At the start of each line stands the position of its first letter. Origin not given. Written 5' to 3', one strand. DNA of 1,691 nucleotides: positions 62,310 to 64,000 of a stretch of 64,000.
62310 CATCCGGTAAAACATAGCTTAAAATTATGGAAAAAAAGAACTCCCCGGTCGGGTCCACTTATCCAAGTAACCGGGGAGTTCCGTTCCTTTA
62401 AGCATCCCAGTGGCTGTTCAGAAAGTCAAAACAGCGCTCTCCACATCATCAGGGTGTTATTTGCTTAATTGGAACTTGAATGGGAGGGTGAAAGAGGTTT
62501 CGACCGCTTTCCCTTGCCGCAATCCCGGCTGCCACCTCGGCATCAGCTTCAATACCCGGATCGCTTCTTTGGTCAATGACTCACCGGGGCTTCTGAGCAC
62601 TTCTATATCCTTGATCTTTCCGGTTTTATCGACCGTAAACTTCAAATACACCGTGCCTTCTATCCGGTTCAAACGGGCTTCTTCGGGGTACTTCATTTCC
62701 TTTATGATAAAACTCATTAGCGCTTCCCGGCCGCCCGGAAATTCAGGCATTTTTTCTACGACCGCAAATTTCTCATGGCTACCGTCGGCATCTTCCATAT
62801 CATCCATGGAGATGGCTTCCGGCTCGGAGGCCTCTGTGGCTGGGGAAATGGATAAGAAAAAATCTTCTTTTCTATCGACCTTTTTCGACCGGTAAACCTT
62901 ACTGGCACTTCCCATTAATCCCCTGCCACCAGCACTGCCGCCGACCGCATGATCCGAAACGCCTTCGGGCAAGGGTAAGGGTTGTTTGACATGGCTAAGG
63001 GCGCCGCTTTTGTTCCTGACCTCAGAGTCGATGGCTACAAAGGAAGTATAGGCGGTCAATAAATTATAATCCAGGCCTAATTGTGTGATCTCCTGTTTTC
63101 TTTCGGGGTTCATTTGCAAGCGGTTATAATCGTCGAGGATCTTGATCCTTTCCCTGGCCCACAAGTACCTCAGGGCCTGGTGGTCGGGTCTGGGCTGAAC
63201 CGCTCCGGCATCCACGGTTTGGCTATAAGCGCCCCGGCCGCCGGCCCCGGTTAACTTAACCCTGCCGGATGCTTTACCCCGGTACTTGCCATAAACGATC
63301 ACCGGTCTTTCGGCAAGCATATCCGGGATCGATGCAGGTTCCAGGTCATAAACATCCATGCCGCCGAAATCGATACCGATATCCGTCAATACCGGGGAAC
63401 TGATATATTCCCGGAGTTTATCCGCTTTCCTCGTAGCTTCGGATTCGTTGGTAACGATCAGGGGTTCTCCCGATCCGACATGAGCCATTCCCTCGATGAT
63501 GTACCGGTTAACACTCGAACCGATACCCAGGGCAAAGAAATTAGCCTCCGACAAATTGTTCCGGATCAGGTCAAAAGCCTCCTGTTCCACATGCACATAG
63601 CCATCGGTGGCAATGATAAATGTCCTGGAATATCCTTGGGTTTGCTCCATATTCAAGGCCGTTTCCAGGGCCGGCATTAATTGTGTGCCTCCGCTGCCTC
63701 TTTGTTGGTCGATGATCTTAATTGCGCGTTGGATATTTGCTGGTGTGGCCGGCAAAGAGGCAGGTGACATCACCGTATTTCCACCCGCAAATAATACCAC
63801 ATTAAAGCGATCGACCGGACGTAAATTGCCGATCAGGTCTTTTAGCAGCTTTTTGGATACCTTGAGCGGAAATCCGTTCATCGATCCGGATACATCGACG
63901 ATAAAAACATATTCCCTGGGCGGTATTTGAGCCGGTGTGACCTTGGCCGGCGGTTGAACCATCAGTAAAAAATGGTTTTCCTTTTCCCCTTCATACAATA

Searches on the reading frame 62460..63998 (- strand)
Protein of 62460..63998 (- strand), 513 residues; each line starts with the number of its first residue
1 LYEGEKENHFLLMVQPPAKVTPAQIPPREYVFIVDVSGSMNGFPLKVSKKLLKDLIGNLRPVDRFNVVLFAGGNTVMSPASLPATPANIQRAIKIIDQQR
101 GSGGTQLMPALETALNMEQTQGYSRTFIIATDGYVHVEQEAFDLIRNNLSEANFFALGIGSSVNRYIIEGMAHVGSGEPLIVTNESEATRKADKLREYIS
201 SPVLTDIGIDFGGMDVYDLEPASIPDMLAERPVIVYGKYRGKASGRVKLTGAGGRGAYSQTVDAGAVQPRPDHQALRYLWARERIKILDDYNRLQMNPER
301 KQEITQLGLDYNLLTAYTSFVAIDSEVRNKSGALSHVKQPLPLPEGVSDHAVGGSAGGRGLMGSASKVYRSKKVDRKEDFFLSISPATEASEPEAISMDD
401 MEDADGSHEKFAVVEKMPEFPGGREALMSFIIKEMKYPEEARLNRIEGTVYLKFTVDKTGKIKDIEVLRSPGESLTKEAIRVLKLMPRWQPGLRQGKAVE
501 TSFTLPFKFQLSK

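Call 48: search_protein_families(library=pfam, proteins=[window:62460-63998:-], max_evalue=0.01)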
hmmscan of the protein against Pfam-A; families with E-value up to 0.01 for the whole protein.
window:62460-63998:- (513 aa): 5 families
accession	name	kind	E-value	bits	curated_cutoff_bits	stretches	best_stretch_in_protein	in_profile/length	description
PF03544.19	TonB_C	-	3.1e-21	76.1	24.6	1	434-511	2-79/79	Gram-negative bacterial TonB protein C-terminal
PF13768.12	VWA_3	-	2.8e-17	63.6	27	1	31-177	4-151/155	von Willebrand factor type A domain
PF00092.34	VWA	-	1.3e-12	48.7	23.8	1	31-178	3-158/174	von Willebrand factor type A domain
PF13519.12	VWA_2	-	1.6e-11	45.2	27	1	31-133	2-106/107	von Willebrand factor type A domain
PF05762.20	VWA_CoxE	-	0.0011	18.9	26.4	1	20-134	49-160/222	VWA domain containing CoxE-like protein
